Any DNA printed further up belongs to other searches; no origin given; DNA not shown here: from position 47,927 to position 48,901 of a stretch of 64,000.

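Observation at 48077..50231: Thioester-domain adhesin with non-canonical VPDTA sorting motif, paired with a sortase that appears to lack the conserved Arg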

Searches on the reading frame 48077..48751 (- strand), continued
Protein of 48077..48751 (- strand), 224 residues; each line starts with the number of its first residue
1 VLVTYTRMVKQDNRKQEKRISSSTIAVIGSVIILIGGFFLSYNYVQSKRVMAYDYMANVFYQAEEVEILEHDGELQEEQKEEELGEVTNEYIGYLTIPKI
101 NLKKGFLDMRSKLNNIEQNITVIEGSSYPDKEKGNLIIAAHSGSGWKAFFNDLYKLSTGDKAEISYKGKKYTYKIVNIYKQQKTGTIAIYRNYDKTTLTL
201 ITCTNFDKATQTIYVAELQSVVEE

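Call 25: find_related_loci(query=A3, collection=genome_contigs, flank=8000)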
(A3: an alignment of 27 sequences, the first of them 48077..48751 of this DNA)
Query A3 (224 aa) in genome_contigs; peptide patterns used: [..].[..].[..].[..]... (x = any residue, [..] = any of these).
518 stretches matched a pattern; 511 encode a relative of the query (tblastn E <= 1e-3); the best 80 are kept; 80 distinct loci.
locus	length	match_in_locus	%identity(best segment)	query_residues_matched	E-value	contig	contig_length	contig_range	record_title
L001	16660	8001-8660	88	4-224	6e-123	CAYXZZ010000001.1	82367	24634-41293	MAG TPA_asm: uncultured Mycoplasma sp. isolate SRP315200_co2_747 genome assembly, contig: NODE_54_length_82367_cov_13.95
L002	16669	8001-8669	88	2-224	6e-122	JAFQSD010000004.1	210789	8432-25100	MAG: Bacilli bacterium isolate RGIG2101 Goat_Colon-3__c704016, whole genome shotgun sequence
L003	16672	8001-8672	82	1-224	7e-119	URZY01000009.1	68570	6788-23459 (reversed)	uncultured Tenericutes bacterium isolate UMGS1513 genome assembly, contig: NODE_119_length_68570_cov_60.812946, whole ge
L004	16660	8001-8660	85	5-224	1e-117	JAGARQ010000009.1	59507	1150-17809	MAG: Bacilli bacterium isolate RGIG8711 Water_deer_Colon-3__c77502, whole genome shotgun sequence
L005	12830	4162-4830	78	1-224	4e-114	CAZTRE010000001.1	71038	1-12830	MAG TPA_asm: uncultured Mycoplasma sp. isolate SRP287540_co1_217 genome assembly, contig: NODE_290_length_71038_cov_26.1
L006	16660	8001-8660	71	2-221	2e-97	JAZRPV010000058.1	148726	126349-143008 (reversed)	MAG: Bacilli bacterium isolate T1900045371_YK20190061.MAGScoT_cleanbin_000010 SGB_6857_k141_2719678, whole genome shotgu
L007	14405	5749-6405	70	2-221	2e-97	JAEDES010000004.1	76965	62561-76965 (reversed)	MAG: Bacilli bacterium isolate MAG064 NODE_104_length_76965_cov_9.638331, whole genome shotgun sequence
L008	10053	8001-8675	69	2-224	2e-97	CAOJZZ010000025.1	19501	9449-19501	MAG TPA_asm: uncultured Tenericutes bacterium isolate SRR17684619_bin.35_metawrap_v1.3_MAG genome assembly, contig: NODE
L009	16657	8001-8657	68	5-224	5e-96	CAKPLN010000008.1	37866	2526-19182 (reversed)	MAG: uncultured Bacilli bacterium isolate REFINED_METABAT215_TOP10_CONTIGS_1500_ASSEMBLY_K77_MERGED__Hadza_MoBio_hadza-A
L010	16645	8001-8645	65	2-218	5e-95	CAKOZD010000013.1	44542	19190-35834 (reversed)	MAG: uncultured Bacilli bacterium isolate REFINED_METABAT215_TOP10_CONTIGS_1500_ASSEMBLY_K77_MERGED__Hadza_MoBio_hadza-A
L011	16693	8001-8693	64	1-222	2e-94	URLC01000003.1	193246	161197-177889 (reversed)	uncultured Tenericutes bacterium isolate UMGS1110 genome assembly, contig: NODE_6_length_193246_cov_10.4716, whole genom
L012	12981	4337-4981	65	2-218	2e-94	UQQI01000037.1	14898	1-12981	uncultured Mollicutes bacterium isolate UMGS532 genome assembly, contig: NODE_380_length_14898_cov_5.438456, whole genom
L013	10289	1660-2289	67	13-224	6e-94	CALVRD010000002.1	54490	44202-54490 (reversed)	MAG: uncultured Bacilli bacterium isolate BRZ_P__bin85 genome assembly, contig: BRZ_P__NODE_767_length_54490_cov_6.09008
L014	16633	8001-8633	66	12-224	8e-94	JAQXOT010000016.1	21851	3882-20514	MAG: bacterium isolate SUG1386 k141_5088054, whole genome shotgun sequence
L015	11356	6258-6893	67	12-224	1e-92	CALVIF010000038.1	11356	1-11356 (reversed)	MAG: uncultured Bacilli bacterium isolate BRZ_QH__bin19 genome assembly, contig: BRZ_QH__NODE_7941_length_11356_cov_5.22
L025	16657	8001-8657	65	5-223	2e-90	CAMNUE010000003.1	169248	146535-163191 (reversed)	MAG: uncultured bacterium isolate SRR19792995_bin.67_metawrap_v1.3_MAG genome assembly, contig: ERZ12290371_74, whole ge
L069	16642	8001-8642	59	13-221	2e-84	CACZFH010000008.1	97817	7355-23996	MAG: uncultured Erysipelotrichaceae bacterium isolate RUG12568 genome assembly, contig: RUG12568_asm_8, whole genome sho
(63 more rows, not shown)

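Call 30: predict_structure(alignment_id=A2)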
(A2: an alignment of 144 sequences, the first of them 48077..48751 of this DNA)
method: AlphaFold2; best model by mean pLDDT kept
length: 224 residues; sequences in the alignment: 144
mean_pLDDT: 90.3   pTM: 0.78
mean pLDDT of the five models: 90.3, 90.1, 89.1, 89.1, 87.5
residues with pLDDT >= 90: 165; 70-90: 37; 50-70: 18; < 50: 4
segments of 3 or more residues with pLDDT < 50: none
pLDDT, mean of each block of 10 residues (from residue 1): 74 80 98 98 93 88 62 54 76 97 96 95 97 98 94 98 98 99 97 98 97 99 96
secondary structure, 60 per line:
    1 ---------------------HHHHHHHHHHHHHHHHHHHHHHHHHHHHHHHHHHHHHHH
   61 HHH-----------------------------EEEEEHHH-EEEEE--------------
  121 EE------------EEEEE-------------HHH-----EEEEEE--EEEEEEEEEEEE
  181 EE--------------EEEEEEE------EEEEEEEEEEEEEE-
elements in order: H22-63 E93-97 E102-106 E135-139 E161-166 E169-182 E197-203 E210-223

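Call 32: search_solved_structures(query=A2, max_evalue=0.001, show_alignments=5)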
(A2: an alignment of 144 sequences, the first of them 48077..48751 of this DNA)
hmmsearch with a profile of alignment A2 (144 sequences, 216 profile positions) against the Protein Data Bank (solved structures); distinct sequences matched with E-value up to 0.001: 50.
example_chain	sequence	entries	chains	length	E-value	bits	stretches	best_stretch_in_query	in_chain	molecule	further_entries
24rr_A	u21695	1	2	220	2.3e-18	69.6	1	31-198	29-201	Ebp pilus assembly class C sortase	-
4d70_A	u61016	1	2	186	1.6e-17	66.9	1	53-205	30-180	SORTASE FAMILY PROTEIN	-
4d7w_A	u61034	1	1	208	2e-16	63.3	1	40-198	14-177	SORTASE FAMILY PROTEIN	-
2kw8_A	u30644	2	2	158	2.4e-15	59.7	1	65-212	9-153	LPXTG-site transpeptidase family protein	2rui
5k9a_A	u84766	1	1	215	4.2e-11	45.9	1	73-199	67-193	Putative fimbrial associated sortase-like protein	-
6bwe_A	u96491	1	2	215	4.3e-11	45.8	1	74-199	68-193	Putative fimbrial associated sortase-like protein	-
8t28_A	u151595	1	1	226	6.7e-11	45.2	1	72-198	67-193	Class C sortase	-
6ixz_A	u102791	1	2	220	7.6e-11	45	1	39-197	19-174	Sortase family protein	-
7d6p_A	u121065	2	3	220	9e-11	44.8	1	35-197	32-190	Sortase family protein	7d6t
5hu4_A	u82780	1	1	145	2.6e-10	43.3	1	124-214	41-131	Cysteine protease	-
7cg9_A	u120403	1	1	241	3.4e-10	42.9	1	38-199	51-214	Class C sortase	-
8gmx_A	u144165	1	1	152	5.1e-10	42.3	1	78-199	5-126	Class C sortase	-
7f87_A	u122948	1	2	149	1.3e-09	41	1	123-213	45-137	Class A sortase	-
7cfj_A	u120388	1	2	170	1.4e-09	40.9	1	123-213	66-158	Class A sortase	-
2xwg_A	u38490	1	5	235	1.5e-09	40.8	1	83-199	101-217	SORTASE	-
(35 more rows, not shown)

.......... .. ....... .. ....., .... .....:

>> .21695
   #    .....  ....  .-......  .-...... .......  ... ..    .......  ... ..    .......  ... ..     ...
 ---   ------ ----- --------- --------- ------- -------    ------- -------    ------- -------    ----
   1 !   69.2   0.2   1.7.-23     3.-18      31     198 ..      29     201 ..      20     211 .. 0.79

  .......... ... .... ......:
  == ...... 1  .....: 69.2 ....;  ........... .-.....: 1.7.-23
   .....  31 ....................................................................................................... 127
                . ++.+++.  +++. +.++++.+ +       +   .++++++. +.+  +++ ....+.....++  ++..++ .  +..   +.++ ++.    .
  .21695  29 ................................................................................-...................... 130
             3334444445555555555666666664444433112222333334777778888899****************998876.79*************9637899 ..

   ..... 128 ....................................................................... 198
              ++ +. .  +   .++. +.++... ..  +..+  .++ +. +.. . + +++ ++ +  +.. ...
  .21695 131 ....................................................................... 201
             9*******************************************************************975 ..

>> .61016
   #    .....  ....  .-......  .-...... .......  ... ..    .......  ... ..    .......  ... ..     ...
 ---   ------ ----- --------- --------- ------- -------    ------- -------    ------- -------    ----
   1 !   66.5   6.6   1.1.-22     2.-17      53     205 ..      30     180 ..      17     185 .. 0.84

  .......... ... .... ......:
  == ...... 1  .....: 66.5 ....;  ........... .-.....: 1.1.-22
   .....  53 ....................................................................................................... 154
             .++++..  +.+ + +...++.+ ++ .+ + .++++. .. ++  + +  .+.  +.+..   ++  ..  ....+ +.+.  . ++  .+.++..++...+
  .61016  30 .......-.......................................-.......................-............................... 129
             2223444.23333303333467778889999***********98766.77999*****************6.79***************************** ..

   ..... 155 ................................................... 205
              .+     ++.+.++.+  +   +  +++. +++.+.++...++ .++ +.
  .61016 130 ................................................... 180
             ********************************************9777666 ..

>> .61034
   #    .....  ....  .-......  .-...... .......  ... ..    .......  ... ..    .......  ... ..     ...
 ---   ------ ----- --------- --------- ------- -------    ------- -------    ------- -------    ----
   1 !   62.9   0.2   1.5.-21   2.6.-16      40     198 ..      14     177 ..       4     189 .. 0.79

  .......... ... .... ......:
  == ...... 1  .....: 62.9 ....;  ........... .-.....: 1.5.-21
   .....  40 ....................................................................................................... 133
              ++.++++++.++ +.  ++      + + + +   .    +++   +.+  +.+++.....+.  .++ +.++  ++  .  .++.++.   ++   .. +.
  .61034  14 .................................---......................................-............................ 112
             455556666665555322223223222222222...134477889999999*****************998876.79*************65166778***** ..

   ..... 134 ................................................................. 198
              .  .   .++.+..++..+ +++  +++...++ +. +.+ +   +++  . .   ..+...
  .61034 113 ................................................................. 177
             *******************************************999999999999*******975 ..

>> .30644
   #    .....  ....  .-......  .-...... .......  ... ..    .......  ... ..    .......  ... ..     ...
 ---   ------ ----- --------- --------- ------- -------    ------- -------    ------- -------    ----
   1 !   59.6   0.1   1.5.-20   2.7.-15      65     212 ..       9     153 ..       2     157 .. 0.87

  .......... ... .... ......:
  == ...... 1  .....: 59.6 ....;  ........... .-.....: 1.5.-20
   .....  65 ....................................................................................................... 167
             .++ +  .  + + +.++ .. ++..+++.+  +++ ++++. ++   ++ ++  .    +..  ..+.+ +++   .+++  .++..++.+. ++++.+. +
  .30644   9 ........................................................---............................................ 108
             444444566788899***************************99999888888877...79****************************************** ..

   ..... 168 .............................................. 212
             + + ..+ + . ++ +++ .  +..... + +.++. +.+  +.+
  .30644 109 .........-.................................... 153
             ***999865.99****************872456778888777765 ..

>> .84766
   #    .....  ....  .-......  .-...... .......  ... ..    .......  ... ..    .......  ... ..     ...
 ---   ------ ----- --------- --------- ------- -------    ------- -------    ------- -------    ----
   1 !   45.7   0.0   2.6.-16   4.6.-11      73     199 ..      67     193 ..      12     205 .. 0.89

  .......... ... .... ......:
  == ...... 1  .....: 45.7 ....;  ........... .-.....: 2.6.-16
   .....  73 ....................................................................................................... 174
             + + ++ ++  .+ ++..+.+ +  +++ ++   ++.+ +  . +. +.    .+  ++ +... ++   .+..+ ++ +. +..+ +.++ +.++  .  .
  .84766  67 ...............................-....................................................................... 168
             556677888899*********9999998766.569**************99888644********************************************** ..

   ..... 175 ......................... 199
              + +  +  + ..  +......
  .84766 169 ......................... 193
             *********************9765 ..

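Call 34: fold_search(model_id=the predicted structure, library=pdb)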
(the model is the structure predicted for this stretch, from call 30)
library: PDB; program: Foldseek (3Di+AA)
matches with E <= 10: 417; with E <= 0.001: 137
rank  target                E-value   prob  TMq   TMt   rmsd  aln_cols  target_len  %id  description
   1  3rcc_O                1.1e-10  1.00  0.49  0.79   3.9       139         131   23  Crystal Structure of the Streptococcus agalactiae Sortase A (released 2011-09-07)
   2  7cfj_A                2.6e-10  1.00  0.51  0.77   3.3       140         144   25  Crystal structure of housekeeping sortase SrtA from Lactobacillus rhamnosus GG (released 2022-03-02)
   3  7f87_A                2.7e-10  1.00  0.51  0.77   3.3       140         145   25  Crystal structure of housekeeping sortase SrtA bound with self derived tripeptide from Lactobacillus rhamnosus GG (released 2022-07-06)
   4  3rcc_F                3.2e-10  1.00  0.49  0.79   4.0       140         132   23  Crystal Structure of the Streptococcus agalactiae Sortase A (released 2011-09-07)
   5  5hu4                  6.5e-10  1.00  0.51  0.76   3.1       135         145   18  Cystal structure of listeria monocytogenes sortase A (released 2017-02-01)
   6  7s56                  7.4e-10  1.00  0.50  0.66   6.2       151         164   23  Sortase A from Streptococcus agalactiae, residues 79-247 (released 2022-01-12)
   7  3rbj_B                7.8e-10  1.00  0.53  0.62   3.1       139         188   24  Crystal Structure of the lid-mutant of Streptococcus agalactiae Sortase C1 (released 2011-09-07)
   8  7cg9                  1.3e-09  1.00  0.50  0.58  10.2       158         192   22  Crystal structure of pilin-specific sortase SrtC1 from Lactobacillus rhamnosus GG (released 2022-03-02)
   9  7s54_B                1.5e-09  1.00  0.49  0.66   4.0       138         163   24  Sortase A from Streptococcus agalactiae with the deltaN188 b7-b8 loop sequence from Staphylococcus aureus Sortase A (released 2022-01-12)
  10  3rcc_I                1.5e-09  1.00  0.49  0.79   4.0       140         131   24  Crystal Structure of the Streptococcus agalactiae Sortase A (released 2011-09-07)
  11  7t8z_A                1.8e-09  1.00  0.52  0.71   3.3       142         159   18  Structure of Class A sortase from Streptococcus pyogenes bound to lipid II mimetic, LPATA: Thr-out conformation (released 2022-09-07)
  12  4tqx                  2.1e-09  1.00  0.50  0.55   3.5       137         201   18  Molecular Basis of Streptococcus mutans Sortase A Inhibition by Chalcone. (released 2015-05-20)
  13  3fn7                  2.7e-09  1.00  0.52  0.64   3.5       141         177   18  Crystal structure of sortase A (Spy1154) from Streptococcus pyogenes serotype M1 strain SF370 (released 2009-01-06)
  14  6bwe_B                3.0e-09  1.00  0.52  0.62   2.6       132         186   21  Sortase A from Corynebacterium diphtheriae, lid mutant (released 2017-12-27)
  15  6bwe_A                3.4e-09  1.00  0.51  0.60   2.7       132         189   22  Sortase A from Corynebacterium diphtheriae, lid mutant (released 2017-12-27)
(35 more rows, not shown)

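Call 37: find_encoding_contigs(protein=P0387, flank=6000, max_places=3)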
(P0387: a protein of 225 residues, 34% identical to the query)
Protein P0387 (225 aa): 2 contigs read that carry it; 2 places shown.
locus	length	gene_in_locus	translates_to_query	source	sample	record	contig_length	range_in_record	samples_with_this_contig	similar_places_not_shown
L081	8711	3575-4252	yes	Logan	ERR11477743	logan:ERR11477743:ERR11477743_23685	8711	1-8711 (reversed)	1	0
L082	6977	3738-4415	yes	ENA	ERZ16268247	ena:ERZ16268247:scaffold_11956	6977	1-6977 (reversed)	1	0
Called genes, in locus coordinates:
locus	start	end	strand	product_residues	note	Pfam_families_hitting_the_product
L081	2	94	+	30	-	?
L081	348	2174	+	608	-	PF13522:GATase_6, PF13537:GATase_7, PF01380:SIS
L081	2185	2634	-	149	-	-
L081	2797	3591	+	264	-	PF17802:SpaA (weak)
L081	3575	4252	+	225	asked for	PF04203:Sortase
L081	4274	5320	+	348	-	-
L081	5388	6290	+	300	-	PF03009:GDPD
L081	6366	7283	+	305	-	PF00005:ABC_tran, PF13304:AAA_21, PF13732:DrrA1-3_C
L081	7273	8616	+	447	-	PF12698:ABC2_membrane_3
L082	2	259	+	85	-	?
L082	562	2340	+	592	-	PF13522:GATase_6, PF13537:GATase_7, PF01380:SIS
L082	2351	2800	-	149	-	-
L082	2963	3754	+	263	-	PF17802:SpaA (weak)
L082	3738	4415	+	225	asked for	PF04203:Sortase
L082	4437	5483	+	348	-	-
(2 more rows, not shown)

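Call 38: find_encoding_contigs(protein=P0305, flank=6000, max_places=3)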
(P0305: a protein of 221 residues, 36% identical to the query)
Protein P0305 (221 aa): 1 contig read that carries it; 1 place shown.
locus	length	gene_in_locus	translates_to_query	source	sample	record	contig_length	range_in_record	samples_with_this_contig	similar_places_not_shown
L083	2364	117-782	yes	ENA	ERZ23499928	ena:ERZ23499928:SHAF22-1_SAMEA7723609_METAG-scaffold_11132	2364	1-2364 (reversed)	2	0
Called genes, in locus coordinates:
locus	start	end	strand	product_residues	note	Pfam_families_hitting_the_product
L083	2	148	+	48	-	?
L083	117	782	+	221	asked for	PF04203:Sortase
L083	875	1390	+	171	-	-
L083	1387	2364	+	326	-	?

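Call 50: find_encoding_contigs(protein=P0381, flank=6000, max_places=2)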
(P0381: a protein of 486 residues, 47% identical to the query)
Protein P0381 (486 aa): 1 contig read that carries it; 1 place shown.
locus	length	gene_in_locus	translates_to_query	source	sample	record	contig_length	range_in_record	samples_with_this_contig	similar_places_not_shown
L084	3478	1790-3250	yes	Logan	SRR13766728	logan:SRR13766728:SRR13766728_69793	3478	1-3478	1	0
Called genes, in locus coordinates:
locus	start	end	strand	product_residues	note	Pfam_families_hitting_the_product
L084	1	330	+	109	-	?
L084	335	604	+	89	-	-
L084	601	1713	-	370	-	PF01966:HD, PF13286:HD_assoc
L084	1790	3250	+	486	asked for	PF17802:SpaA, PF04203:Sortase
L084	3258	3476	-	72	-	?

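Call 51: find_encoding_contigs(protein=P0325, flank=6000, max_places=2)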
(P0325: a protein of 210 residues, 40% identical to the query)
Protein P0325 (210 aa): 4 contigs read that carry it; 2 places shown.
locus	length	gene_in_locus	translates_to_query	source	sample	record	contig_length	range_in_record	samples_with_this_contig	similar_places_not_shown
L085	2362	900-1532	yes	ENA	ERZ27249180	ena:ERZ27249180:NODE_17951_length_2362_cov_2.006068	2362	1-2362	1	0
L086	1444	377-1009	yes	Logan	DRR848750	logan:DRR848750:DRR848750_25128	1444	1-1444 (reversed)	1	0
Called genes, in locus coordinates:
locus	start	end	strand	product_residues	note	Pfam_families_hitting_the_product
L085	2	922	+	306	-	?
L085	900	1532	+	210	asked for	PF04203:Sortase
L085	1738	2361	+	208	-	?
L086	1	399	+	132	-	?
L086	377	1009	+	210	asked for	PF04203:Sortase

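Call 52: find_encoding_contigs(protein=P0352, flank=6000, max_places=2)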
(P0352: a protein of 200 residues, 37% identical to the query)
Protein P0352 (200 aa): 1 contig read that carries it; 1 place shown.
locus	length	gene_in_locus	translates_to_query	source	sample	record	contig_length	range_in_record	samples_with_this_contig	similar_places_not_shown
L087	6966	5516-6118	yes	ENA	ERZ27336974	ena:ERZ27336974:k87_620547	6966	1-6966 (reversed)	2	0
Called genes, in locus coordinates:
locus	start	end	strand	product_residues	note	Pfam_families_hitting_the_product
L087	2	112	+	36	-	?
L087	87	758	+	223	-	PF00849:PseudoU_synth_2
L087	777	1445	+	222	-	-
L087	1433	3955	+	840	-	PF09586:YfhO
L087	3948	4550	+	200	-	PF03734:YkuD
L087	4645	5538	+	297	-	-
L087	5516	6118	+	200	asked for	PF04203:Sortase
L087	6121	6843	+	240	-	PF01520:Amidase_3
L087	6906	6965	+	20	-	?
